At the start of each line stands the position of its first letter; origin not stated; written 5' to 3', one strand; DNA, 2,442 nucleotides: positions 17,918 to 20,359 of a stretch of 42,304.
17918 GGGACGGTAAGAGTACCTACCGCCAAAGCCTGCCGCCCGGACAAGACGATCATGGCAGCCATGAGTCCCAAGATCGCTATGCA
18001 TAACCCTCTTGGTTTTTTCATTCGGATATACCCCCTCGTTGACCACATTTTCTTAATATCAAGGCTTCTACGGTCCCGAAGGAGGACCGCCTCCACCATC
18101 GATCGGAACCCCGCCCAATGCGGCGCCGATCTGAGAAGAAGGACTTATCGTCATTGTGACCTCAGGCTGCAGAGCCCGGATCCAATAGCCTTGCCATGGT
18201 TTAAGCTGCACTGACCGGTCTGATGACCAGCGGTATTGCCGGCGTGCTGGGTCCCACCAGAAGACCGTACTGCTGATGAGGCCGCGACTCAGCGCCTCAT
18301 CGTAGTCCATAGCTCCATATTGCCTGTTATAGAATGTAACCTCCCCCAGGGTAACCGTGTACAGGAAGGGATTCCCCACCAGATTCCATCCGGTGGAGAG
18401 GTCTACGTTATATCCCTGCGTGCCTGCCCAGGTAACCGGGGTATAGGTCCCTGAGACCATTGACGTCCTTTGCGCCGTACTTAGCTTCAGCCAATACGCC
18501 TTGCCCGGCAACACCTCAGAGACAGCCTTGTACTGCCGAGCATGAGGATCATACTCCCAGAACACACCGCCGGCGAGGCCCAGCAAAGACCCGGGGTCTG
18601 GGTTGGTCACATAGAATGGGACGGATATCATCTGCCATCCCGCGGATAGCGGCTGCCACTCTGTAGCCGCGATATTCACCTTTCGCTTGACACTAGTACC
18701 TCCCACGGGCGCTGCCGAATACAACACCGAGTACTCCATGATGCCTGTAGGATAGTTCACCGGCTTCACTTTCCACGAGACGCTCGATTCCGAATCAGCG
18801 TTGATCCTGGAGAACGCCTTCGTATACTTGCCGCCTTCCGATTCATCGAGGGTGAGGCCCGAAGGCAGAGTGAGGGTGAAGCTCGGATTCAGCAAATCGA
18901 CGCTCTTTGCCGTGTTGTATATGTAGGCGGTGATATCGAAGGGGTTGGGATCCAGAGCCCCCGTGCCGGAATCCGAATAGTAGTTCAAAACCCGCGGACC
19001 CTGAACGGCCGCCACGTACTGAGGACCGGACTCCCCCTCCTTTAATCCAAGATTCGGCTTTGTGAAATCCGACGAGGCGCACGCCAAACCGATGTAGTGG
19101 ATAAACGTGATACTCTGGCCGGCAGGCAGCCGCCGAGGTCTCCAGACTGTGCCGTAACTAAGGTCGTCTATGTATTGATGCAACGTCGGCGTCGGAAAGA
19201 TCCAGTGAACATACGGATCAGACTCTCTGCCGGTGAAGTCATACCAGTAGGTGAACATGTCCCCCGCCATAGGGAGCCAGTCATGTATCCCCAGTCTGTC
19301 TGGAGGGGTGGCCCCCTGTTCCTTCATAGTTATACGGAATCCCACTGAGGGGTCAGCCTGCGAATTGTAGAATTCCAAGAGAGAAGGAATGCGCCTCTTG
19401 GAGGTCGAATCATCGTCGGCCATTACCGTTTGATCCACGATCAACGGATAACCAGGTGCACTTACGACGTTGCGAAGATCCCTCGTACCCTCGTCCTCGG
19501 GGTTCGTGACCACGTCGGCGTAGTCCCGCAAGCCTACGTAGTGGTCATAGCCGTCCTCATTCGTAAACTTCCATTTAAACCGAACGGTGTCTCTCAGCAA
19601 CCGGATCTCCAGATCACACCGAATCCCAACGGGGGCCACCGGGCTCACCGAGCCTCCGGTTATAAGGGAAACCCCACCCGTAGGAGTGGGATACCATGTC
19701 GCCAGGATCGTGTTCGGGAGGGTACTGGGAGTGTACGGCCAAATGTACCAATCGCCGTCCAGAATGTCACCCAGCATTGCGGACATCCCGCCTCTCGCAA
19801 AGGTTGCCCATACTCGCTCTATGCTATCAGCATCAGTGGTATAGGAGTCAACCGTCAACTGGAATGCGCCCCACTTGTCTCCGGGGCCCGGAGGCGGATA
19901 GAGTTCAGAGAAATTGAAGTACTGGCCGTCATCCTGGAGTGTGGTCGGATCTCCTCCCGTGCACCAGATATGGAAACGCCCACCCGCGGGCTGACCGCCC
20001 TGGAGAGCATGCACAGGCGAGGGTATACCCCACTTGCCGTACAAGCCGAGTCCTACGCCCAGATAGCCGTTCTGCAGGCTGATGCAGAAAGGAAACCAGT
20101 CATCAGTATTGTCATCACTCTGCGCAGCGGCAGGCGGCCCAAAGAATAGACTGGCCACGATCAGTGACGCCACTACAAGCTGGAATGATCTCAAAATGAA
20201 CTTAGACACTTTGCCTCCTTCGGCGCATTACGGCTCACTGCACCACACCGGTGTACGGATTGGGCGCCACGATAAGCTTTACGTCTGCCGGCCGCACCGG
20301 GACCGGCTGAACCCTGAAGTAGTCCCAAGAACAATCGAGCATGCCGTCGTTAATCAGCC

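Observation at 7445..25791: Seven-gene, all-secreted envelope operon: candidate undescribed surface-protein export/anchoring system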

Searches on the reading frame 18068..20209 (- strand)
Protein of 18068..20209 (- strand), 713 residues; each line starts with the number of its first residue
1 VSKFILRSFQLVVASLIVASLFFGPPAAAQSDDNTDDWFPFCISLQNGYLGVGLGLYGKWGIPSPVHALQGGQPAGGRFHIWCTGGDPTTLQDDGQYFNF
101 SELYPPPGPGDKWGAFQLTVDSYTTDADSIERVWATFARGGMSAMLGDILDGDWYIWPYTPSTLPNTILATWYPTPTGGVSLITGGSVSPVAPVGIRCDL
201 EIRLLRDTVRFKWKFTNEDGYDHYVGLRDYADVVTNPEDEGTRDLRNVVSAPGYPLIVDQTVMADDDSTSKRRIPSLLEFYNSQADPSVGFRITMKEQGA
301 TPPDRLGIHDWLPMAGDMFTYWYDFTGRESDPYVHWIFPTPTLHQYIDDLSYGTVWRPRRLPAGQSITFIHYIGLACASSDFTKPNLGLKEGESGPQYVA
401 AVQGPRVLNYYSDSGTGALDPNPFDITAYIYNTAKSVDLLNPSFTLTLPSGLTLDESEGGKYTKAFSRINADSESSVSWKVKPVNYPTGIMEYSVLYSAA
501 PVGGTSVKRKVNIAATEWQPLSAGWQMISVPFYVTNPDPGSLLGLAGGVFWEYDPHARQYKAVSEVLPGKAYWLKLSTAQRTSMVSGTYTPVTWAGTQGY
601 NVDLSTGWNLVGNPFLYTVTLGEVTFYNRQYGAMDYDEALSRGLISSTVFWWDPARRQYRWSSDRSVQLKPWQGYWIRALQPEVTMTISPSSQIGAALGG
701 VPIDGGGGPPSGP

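Call 4: search_protein_families(library=pfam, proteins=[window:18068-20209:-], max_evalue=0.1)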
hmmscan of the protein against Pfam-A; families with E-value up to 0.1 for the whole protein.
window:18068-20209:- (713 aa): 0 families

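Call 5: search_protein_families(library=ncbifam, proteins=[window:18068-20209:-], max_evalue=0.1)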
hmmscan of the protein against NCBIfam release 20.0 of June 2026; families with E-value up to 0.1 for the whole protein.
window:18068-20209:- (713 aa): 0 families

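Call 52: find_homologous_proteins(query=window:18068-20209:-)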
Query window:18068-20209:- (713 aa): 31 proteins with E <= 0.001 among 8000 candidates.
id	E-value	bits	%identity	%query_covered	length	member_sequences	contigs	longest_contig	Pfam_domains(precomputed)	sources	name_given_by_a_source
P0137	0.0e+0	1678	100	100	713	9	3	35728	-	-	-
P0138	0.0e+0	1237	74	98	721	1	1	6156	-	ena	-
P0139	0.0e+0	1220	73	99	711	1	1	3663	-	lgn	-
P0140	0.0e+0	1220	74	98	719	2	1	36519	-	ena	-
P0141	0.0e+0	1035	64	97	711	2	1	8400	-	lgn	-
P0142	5.8e-274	929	60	94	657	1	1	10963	-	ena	-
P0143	2.0e-267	908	59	92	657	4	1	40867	-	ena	-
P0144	6.6e-262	889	57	97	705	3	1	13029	-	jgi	jgi:hypothetical protein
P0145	1.8e-255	868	56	97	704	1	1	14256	-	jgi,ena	-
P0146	8.4e-253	859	56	96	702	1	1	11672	-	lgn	-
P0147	1.8e-237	809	54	98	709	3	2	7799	-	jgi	-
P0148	9.0e-236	803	54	97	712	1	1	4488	-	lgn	-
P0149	2.9e-235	801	51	99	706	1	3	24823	-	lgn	-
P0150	1.0e-232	793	52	99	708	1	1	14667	-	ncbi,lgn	-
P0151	5.3e-229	781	53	99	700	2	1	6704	-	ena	-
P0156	2.4e-215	735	49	97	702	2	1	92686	-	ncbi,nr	ncbi:MAG TPA: hypothetical protein VMX94_00430 [Armatimonadota bacterium]|nr:hypothetical protein [A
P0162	7.3e-187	641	47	99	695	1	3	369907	-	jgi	jgi:hypothetical protein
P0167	2.3e-38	150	27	98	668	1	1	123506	-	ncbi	-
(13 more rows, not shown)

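Call 53: find_encoding_contigs(protein=P0156, flank=10000, max_places=1)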
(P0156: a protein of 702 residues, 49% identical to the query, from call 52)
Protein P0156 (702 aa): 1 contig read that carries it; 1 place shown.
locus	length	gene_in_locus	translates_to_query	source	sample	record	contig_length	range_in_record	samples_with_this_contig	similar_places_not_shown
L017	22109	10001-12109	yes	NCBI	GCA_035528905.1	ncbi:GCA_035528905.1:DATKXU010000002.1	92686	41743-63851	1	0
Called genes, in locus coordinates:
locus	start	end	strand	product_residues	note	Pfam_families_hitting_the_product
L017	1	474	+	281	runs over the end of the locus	PF00590:TP_methylase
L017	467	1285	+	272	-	PF02805:Ada_Zn_binding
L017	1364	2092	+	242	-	PF00483:NTP_transferase, PF12804:NTP_transf_3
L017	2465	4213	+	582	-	PF21710:Spt6_S1 (faint), PF23459:S1_RRP5 (faint), PF00575:S1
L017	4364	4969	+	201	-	PF01121:CoaE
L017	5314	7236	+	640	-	-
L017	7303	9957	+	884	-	PF00082:Peptidase_S8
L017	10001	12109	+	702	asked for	-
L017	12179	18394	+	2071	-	-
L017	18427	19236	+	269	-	-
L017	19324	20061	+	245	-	-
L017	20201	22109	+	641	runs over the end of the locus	PF02369:Big_1, PF09134:Invasin_D3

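Call 54: find_encoding_contigs(protein=P0162, flank=10000, max_places=1)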
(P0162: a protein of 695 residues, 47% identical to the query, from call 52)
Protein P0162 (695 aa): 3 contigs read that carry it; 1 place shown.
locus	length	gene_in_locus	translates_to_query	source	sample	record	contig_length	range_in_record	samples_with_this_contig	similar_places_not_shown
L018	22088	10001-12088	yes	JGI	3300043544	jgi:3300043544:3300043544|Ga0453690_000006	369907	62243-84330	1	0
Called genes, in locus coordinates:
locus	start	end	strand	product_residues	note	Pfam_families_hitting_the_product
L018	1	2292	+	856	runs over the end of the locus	PF02739:5_3_exonuc_N, PF01367:5_3_exonuc, PF01612:DNA_pol_A_exo1, PF22619:DNA_polI_exo1, PF00476:DNA_pol_A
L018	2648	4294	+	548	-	PF00575:S1, PF21710:Spt6_S1 (faint), PF13509:S1_2 (faint), PF00575:S1, PF23459:S1_RRP5 (weak)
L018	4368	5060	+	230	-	PF01121:CoaE, PF13238:AAA_18 (faint)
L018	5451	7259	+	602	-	PF13036:LpoB (faint)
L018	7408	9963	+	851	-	PF00082:Peptidase_S8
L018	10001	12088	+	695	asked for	-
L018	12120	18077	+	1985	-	-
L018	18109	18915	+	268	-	-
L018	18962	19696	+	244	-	-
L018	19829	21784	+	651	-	PF02369:Big_1, PF09134:Invasin_D3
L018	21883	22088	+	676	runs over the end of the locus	PF00270:DEAD (faint), PF04851:ResIII, PF17757:UvrB_inter, PF27431:UvrB_3rd, PF00271:Helicase_C, PF12344:UvrB, PF02151:UVR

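Call 55: find_encoding_contigs(protein=P0167, flank=10000, max_places=1)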
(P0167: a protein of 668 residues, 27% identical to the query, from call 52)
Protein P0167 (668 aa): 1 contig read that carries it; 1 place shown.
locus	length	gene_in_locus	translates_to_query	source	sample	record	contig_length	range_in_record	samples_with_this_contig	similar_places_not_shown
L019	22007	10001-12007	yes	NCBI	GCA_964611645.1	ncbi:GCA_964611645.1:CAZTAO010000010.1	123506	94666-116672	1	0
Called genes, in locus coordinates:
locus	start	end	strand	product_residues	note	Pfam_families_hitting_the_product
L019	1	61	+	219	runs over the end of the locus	PF04079:SMC_ScpB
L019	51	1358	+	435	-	PF00768:Peptidase_S11, PF07943:PBP5_C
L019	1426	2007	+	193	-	PF00849:PseudoU_synth_2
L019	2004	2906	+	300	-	PF14559:TPR_19 (weak)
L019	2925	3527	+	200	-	PF01195:Pept_tRNA_hydro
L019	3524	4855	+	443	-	PF00342:PGI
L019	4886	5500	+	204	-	PF01121:CoaE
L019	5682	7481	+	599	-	PF13036:LpoB (faint)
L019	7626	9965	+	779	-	PF00082:Peptidase_S8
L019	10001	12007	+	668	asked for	-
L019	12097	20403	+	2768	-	-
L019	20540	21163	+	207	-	-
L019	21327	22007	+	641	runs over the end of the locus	PF02369:Big_1 (faint), PF09134:Invasin_D3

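Call 59: search_protein_families(library=pfam, proteins=[L017:5314-7236:+, L018:5451-7259:+, L019:5682-7481:+, L019:12097-20403:+], max_evalue=0.1)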
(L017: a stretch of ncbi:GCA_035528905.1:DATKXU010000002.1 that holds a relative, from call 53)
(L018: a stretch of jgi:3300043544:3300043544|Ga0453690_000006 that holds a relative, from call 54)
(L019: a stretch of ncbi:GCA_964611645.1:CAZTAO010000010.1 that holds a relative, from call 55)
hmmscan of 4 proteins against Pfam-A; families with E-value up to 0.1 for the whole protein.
L017:5314-7236:+ (640 aa): 3 families
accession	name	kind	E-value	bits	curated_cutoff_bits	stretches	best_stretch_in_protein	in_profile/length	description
PF13036.11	LpoB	-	0.0077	16.6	22.3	1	44-158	32-140/147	Peptidoglycan-synthase activator LpoB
PF04052.18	TolB_N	-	0.025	15.1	22.4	0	39-88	10-57/106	TolB amino-terminal domain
PF04085.20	MreC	-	0.074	13.3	28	0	213-257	10-45/147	Rod shape-determining protein MreC, barrel core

L018:5451-7259:+ (602 aa): 4 families
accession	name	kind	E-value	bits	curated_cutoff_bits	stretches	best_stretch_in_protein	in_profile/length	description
PF13036.11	LpoB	-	2.3e-05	24.8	22.3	1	23-135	30-139/147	Peptidoglycan-synthase activator LpoB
PF04085.20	MreC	-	0.014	15.6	28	1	191-239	10-49/147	Rod shape-determining protein MreC, barrel core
PF07499.19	RuvA_C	-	0.042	14.8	24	0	64-89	3-28/47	RuvA, C-terminal domain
PF03783.19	CsgG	-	0.053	13.3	20.8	0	18-140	5-147/210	Curli production assembly/transport component CsgG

L019:5682-7481:+ (599 aa): 3 families
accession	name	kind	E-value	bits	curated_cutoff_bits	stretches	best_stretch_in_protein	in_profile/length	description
PF13036.11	LpoB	-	2.1e-05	24.9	22.3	1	43-153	30-139/147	Peptidoglycan-synthase activator LpoB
PF04085.20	MreC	-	0.0035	17.6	28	1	207-249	9-47/147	Rod shape-determining protein MreC, barrel core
PF16538.11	FlgT_C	-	0.066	14.1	27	0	209-236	2-29/77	Flagellar assembly protein T, C-terminal domain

L019:12097-20403:+ (2768 aa): 0 families

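Call 85: search_solved_structures(query=A7, max_evalue=10)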
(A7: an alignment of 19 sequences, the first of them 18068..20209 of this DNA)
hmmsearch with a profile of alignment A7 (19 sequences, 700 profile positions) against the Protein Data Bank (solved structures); distinct sequences matched with E-value up to 10: 0.

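Call 86: search_protein_families(library=pfam, alignment_id=A7, max_evalue=1)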
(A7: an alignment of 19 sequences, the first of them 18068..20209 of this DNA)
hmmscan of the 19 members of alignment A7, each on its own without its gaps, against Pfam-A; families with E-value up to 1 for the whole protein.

A. member 1, window:18068-20209:- (713 aa): 1 family
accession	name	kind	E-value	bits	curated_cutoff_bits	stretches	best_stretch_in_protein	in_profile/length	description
PF05345.18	He_PIG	-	0.93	10.4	24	1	415-459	12-59/96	Putative Ig domain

B. families by the number of members that match (of 19 scanned): 7 families
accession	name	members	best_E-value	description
PF18793.7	nos_propeller_2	1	0.007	Nitrous oxide reductase propeller repeat 2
PF23768.1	DUF7167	1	0.073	Domain of unknown function (DUF7167)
PF16942.10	CclA_1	1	0.077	Putative cyclic bacteriocin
PF00835.24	SNAP-25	1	0.12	SNAP-25 family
PF06224.18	AlkZ-like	1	0.26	DNA glycosylase AlkZ-like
PF10604.15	Polyketide_cyc2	1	0.31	Polyketide cyclase / dehydrase and lipid transport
PF05345.18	He_PIG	1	0.93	Putative Ig domain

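Call 105: search_protein_families(library=pfam, proteins=[L019:20540-21163:+], max_evalue=0.1)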
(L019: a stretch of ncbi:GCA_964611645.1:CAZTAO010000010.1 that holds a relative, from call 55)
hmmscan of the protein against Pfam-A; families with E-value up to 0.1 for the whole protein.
L019:20540-21163:+ (207 aa): 1 family
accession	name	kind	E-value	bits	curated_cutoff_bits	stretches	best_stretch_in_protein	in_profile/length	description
PF15539.11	CAF1-p150_C2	-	0.079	12.7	27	0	92-160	217-280/288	CAF1 complex subunit p150, region binding to CAF1-p60 at C-term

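Call 108: search_protein_families(library=ncbifam, proteins=[L019:20540-21163:+], max_evalue=5)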
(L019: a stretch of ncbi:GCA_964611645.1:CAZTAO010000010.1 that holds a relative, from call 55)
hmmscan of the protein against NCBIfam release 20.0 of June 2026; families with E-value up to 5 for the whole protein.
L019:20540-21163:+ (207 aa): 1 family
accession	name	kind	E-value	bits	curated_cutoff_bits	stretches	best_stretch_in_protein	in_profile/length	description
NF045802.1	MethMoxAlphaMmoY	equivalog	0.014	14.7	700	1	126-197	294-365/389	aromatic/alkene monooxygenase hydroxylase subunit beta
